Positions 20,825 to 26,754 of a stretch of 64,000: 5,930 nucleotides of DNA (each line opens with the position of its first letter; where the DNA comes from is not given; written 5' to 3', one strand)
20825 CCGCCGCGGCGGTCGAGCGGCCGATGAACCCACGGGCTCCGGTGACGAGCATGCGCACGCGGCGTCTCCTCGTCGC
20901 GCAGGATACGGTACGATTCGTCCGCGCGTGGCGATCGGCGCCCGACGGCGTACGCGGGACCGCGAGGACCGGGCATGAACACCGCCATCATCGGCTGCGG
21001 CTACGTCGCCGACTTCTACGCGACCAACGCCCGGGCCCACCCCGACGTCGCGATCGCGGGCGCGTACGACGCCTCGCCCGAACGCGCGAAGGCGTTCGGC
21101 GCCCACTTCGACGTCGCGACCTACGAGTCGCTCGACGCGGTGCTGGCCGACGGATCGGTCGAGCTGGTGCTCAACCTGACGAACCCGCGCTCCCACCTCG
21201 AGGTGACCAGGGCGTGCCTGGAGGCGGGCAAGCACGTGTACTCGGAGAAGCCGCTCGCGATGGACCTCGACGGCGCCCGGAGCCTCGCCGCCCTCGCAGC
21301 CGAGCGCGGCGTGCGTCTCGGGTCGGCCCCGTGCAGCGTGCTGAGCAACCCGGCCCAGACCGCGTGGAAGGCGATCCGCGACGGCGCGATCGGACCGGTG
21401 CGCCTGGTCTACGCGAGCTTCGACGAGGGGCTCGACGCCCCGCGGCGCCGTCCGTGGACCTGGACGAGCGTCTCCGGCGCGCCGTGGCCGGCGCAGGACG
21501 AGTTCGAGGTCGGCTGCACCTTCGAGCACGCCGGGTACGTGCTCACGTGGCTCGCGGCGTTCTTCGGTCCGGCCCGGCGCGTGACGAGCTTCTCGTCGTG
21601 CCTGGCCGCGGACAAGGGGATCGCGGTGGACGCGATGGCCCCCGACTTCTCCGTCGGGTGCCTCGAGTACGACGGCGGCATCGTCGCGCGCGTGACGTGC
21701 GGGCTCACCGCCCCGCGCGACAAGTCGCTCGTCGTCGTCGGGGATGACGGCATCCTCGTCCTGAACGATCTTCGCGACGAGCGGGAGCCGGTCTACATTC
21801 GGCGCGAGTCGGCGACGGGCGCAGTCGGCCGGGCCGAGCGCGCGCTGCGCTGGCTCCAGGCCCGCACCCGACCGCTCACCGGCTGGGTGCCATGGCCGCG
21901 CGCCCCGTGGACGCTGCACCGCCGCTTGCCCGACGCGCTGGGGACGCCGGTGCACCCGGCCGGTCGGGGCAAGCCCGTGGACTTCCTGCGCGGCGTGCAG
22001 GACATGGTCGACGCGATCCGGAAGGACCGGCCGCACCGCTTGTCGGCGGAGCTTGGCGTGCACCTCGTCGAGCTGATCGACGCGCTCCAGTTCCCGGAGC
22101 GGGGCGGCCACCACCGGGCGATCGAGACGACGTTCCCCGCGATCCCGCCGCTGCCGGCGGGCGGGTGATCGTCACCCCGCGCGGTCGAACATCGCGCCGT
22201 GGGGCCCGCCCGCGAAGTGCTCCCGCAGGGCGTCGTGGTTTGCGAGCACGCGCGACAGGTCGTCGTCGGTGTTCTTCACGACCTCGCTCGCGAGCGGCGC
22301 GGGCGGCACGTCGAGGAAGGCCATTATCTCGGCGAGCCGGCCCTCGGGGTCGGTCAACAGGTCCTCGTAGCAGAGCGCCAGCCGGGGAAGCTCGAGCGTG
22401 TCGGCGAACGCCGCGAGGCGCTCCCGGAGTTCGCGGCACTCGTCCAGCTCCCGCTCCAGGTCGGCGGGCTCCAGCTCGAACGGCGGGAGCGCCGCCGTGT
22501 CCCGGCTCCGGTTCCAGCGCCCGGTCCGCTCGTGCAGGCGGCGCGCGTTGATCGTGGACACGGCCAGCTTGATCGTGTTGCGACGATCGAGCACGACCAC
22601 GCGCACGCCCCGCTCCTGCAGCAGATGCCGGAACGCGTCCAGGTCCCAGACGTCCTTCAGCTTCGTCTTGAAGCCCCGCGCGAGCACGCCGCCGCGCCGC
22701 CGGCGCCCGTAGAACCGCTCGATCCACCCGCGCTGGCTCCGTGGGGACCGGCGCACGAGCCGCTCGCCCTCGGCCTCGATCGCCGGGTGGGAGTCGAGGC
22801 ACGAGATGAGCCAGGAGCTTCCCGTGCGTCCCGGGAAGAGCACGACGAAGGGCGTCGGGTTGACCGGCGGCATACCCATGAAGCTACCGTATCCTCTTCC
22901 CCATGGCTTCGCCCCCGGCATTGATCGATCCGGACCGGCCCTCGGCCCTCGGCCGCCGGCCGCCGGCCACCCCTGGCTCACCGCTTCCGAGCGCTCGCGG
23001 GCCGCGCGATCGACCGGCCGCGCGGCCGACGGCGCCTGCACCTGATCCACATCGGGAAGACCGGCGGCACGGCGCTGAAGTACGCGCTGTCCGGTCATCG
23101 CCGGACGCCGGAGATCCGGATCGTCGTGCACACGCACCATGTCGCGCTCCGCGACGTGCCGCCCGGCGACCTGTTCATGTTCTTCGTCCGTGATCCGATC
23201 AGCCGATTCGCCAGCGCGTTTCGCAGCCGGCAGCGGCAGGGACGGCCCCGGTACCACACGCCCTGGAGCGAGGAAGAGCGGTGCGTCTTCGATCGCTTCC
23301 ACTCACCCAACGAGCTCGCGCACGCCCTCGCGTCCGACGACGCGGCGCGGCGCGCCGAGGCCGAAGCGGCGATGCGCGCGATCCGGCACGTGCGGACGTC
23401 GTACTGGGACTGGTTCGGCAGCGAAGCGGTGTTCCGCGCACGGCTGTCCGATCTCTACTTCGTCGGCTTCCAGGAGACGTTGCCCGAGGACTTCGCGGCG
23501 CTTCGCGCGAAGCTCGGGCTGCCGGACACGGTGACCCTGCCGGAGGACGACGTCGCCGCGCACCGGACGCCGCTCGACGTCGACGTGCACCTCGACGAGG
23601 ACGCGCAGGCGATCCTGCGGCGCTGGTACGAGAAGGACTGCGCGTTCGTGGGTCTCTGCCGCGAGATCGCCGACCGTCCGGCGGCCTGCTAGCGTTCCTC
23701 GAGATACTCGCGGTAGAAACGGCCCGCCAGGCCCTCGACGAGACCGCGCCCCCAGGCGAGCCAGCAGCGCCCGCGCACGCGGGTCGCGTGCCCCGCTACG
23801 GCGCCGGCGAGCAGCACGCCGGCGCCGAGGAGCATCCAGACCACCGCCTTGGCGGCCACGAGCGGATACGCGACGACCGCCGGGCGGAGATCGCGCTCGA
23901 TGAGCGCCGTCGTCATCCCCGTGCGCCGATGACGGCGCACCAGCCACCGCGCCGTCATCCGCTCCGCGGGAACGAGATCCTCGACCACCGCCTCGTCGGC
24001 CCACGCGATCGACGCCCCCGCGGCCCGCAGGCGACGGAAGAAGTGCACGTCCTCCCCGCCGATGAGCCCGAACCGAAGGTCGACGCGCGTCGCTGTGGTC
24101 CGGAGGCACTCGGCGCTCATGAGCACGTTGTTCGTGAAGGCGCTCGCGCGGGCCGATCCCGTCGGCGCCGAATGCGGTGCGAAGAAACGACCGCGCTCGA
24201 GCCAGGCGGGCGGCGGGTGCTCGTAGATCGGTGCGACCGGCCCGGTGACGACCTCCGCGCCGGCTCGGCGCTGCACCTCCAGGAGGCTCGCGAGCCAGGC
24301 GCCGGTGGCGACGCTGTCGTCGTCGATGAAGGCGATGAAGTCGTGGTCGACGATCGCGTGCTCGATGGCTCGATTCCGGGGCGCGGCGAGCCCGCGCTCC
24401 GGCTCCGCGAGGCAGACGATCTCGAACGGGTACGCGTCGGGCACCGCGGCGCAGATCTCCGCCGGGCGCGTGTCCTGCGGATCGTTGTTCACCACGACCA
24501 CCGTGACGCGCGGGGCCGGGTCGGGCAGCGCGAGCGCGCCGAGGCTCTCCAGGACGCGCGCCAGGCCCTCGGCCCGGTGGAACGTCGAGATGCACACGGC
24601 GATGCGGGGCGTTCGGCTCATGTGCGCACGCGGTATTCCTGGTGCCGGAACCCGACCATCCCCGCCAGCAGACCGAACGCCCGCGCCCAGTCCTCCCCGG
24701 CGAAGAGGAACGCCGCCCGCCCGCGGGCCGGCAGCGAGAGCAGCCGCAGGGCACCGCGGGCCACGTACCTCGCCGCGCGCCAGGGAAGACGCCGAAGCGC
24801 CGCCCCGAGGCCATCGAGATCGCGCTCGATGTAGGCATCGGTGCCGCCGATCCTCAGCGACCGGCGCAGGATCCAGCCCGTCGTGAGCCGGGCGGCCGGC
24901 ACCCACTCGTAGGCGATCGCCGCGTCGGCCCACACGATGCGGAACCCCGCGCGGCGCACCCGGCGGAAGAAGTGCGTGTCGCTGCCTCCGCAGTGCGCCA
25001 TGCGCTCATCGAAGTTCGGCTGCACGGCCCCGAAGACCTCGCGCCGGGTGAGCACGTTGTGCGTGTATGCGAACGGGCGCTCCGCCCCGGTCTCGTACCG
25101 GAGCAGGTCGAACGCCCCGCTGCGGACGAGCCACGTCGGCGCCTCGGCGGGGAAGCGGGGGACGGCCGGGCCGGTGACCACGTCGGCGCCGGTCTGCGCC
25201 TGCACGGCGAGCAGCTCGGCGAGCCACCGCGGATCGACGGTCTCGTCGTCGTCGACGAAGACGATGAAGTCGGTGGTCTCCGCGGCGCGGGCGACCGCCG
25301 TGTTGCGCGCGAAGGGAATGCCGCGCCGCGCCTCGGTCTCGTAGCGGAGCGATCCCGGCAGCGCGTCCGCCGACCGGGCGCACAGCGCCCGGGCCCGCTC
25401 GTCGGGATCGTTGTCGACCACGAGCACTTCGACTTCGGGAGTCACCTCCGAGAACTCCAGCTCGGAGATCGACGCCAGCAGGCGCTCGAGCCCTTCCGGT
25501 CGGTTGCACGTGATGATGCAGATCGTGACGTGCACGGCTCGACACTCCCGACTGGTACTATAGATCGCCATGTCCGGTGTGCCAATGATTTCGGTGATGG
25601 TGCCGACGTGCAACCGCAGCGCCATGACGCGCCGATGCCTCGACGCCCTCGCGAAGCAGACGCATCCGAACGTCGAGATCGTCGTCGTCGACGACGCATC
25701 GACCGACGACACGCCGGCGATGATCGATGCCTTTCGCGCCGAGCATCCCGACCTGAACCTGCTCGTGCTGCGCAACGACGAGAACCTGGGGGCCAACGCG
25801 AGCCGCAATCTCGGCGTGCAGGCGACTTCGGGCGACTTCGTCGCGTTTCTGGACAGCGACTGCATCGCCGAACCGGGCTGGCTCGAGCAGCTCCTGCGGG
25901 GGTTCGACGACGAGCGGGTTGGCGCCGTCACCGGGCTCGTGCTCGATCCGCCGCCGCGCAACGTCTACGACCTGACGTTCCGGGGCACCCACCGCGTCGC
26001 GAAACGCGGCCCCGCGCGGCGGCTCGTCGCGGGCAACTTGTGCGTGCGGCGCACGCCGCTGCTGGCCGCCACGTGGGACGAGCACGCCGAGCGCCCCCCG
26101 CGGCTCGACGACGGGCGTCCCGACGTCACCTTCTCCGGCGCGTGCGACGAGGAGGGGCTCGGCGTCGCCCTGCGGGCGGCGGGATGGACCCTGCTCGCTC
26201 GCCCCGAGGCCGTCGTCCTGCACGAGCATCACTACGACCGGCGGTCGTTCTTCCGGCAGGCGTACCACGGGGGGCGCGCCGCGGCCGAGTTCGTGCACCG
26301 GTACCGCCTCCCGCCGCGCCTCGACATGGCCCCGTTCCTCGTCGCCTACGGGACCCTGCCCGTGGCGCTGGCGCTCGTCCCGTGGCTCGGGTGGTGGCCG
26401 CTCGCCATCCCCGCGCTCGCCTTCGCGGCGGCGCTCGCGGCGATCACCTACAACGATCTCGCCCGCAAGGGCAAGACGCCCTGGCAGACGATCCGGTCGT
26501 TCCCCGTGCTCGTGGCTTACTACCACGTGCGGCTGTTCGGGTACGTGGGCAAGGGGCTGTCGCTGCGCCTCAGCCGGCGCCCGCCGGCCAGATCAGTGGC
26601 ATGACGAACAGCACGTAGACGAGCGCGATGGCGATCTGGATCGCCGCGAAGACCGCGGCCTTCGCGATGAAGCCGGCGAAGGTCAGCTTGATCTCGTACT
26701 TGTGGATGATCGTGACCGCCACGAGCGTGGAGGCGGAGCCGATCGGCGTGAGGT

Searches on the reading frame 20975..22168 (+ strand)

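Call 70: search_protein_families(library=pfam, proteins=[window:20975-22168:+], max_evalue=0.001)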
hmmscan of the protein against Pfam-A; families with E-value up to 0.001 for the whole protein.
window:20975-22168:+ (397 aa): 4 families
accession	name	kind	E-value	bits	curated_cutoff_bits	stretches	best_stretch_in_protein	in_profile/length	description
PF01408.29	GFO_IDH_MocA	-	3.7e-25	89.4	24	1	2-116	2-117/120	Oxidoreductase family, NAD-binding Rossmann fold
PF22725.1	GFO_IDH_MocA_C3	-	9.5e-12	45.4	27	1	128-261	2-123/124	GFO/IDH/MocA C-terminal domain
PF03435.24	Sacchrp_dh_NADP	-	7.2e-09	36.5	25.1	1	5-88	3-95/129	Saccharopine dehydrogenase NADP binding domain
PF02894.22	GFO_IDH_MocA_C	-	6.5e-05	23.3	22.9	1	132-371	2-206/218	Oxidoreductase family, C-terminal alpha/beta domain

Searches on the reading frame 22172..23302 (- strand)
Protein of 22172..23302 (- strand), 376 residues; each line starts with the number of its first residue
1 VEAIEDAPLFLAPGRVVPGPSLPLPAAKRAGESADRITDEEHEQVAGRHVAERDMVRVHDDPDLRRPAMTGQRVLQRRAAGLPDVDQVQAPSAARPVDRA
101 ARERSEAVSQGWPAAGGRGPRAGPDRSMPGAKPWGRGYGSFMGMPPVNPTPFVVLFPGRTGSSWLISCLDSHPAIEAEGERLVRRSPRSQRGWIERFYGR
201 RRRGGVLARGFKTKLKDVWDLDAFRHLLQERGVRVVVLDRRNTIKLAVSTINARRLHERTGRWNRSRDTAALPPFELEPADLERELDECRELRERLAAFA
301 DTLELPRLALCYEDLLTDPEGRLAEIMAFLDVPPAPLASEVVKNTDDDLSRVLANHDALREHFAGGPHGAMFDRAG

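Call 70: search_protein_families(library=pfam, proteins=[window:22172-23302:-], max_evalue=0.001)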
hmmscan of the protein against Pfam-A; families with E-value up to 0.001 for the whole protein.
window:22172-23302:- (376 aa): 1 family
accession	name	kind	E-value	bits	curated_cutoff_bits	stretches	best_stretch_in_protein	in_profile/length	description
PF13469.12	Sulfotransfer_3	-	5.6e-08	33.7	27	0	282-333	161-213/216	Sulfotransferase family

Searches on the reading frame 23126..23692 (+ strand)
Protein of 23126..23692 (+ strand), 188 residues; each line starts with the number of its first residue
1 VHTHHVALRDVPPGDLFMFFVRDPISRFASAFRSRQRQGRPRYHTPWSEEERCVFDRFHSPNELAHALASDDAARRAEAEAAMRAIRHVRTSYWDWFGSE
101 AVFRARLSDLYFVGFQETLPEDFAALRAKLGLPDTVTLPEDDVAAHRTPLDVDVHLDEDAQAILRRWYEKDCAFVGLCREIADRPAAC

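Call 70: search_protein_families(library=pfam, proteins=[window:23126-23692:+], max_evalue=0.001)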
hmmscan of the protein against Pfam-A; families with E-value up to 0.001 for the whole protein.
window:23126-23692:+ (188 aa): 1 family
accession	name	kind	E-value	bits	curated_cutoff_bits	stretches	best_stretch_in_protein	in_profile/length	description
PF03567.20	Sulfotransfer_2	-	4.2e-08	34.1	22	1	19-171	85-245/252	Sulfotransferase family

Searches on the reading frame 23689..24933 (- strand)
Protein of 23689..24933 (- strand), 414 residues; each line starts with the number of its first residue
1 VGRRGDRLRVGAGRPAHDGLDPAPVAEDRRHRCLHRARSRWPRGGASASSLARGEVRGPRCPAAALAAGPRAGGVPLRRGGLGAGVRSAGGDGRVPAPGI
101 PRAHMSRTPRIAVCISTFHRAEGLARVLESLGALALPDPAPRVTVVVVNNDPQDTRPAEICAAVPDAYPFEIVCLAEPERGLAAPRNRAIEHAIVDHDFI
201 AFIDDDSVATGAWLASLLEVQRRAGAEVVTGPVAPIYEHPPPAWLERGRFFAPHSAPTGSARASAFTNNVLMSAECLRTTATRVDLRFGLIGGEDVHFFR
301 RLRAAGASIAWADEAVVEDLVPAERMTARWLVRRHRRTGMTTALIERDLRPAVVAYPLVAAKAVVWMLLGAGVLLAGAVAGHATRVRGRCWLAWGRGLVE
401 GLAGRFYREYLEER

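Call 70: search_protein_families(library=pfam, proteins=[window:23689-24933:-], max_evalue=0.001)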
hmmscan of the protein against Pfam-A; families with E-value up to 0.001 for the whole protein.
window:23689-24933:- (414 aa): 3 families
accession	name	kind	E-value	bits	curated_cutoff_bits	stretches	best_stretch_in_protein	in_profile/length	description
PF13641.12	Glyco_tranf_2_3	-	5.2e-18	66.3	27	1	109-339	1-228/230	Glycosyltransferase like family 2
PF00535.33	Glycos_transf_2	-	9.8e-15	55.3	23.3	1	113-248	2-130/168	Glycosyl transferase family 2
PF13632.12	Glyco_trans_2_3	-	0.00049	20.4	27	1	200-369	2-173/198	Glycosyl transferase family group 2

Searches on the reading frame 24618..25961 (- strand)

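Call 70: search_protein_families(library=pfam, proteins=[window:24618-25961:-], max_evalue=0.001)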
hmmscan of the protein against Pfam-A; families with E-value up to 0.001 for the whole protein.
window:24618-25961:- (447 aa): 3 families
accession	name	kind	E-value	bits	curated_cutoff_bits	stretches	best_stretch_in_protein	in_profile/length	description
PF00535.33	Glycos_transf_2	-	4.5e-20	72.7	23.3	1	146-310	1-164/168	Glycosyl transferase family 2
PF13641.12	Glyco_tranf_2_3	-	2.4e-09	38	27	1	145-353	3-212/230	Glycosyltransferase like family 2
PF13632.12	Glyco_trans_2_3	-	3.2e-07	30.8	27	1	232-368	1-138/198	Glycosyl transferase family group 2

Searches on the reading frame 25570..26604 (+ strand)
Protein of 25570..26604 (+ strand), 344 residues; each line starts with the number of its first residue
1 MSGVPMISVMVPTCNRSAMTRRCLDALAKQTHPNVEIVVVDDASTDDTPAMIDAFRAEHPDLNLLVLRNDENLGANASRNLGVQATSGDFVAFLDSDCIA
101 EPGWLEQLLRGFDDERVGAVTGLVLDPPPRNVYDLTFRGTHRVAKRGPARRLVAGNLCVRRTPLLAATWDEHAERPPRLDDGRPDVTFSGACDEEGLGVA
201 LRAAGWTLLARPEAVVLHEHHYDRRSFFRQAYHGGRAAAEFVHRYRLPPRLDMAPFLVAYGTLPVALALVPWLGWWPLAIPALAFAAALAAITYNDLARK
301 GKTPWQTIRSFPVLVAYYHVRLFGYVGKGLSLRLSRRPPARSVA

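Call 70: search_protein_families(library=pfam, proteins=[window:25570-26604:+], max_evalue=0.001)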
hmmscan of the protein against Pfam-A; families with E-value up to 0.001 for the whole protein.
window:25570-26604:+ (344 aa): 4 families
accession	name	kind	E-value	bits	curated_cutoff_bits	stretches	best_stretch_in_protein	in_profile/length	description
PF00535.33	Glycos_transf_2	-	2.2e-35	122.5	23.3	1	8-124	1-115/168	Glycosyl transferase family 2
PF13641.12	Glyco_tranf_2_3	-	5.7e-21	76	27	1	5-219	1-212/230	Glycosyltransferase like family 2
PF10111.15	Glyco_tranf_2_2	-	1.1e-09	38.7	27.3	1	27-109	22-103/276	Glycosyltransferase like family 2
PF13506.12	Glyco_transf_21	-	0.00063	19.7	21.7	0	82-133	25-76/174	Glycosyl transferase family 21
